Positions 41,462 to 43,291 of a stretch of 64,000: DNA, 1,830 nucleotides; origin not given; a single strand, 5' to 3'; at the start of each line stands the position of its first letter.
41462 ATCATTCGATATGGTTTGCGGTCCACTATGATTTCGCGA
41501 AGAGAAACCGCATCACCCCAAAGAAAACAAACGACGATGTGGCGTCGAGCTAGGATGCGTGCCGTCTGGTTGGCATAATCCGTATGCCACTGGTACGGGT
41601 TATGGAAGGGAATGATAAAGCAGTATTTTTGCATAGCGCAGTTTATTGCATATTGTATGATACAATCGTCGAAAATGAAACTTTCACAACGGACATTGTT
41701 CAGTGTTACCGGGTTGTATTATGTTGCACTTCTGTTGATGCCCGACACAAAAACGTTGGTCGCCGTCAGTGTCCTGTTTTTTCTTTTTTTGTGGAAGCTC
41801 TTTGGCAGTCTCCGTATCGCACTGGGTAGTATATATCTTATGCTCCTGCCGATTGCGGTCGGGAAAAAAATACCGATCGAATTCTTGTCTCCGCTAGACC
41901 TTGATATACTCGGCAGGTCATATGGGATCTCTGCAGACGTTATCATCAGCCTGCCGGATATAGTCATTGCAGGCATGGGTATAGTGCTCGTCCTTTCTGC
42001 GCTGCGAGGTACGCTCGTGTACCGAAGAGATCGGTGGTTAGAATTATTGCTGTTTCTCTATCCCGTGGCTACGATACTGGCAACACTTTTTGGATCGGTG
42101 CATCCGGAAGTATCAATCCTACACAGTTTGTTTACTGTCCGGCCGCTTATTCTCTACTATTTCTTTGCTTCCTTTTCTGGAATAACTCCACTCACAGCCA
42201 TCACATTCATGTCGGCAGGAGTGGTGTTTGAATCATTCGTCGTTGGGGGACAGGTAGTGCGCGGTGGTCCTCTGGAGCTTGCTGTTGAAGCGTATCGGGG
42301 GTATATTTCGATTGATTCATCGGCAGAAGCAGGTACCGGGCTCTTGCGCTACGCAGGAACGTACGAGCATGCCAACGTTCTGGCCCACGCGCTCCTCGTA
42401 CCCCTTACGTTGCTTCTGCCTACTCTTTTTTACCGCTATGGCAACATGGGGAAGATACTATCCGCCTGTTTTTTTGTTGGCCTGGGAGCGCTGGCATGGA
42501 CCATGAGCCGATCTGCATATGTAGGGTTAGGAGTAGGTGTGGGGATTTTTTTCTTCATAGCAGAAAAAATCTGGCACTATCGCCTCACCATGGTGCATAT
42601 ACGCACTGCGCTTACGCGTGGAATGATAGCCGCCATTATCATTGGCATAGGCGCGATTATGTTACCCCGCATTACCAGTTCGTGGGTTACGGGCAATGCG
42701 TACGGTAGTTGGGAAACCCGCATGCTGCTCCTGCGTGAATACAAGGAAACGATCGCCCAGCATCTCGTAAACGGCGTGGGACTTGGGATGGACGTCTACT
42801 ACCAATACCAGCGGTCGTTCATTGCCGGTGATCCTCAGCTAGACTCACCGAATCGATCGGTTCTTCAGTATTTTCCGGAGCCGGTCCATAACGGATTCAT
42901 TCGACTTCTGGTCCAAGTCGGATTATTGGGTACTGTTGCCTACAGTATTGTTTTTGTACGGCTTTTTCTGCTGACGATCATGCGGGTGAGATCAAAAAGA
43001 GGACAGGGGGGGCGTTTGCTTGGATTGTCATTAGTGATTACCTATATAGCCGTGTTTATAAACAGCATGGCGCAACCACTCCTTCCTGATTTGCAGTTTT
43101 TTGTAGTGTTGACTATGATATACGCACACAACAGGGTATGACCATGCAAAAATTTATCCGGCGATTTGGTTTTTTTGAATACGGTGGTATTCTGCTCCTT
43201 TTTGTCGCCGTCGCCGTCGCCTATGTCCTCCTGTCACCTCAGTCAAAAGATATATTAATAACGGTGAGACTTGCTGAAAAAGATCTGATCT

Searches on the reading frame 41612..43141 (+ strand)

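Call 86: search_protein_families(library=pfam, proteins=[window:41612-43141:+], max_evalue=0.00001)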
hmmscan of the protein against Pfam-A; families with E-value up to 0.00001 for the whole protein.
window:41612-43141:+ (509 aa): 1 family
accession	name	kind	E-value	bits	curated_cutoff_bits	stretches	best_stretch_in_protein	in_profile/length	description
PF04932.20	Wzy_C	-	3.8e-11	43.4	31.7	1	286-444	2-148/149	O-Antigen ligase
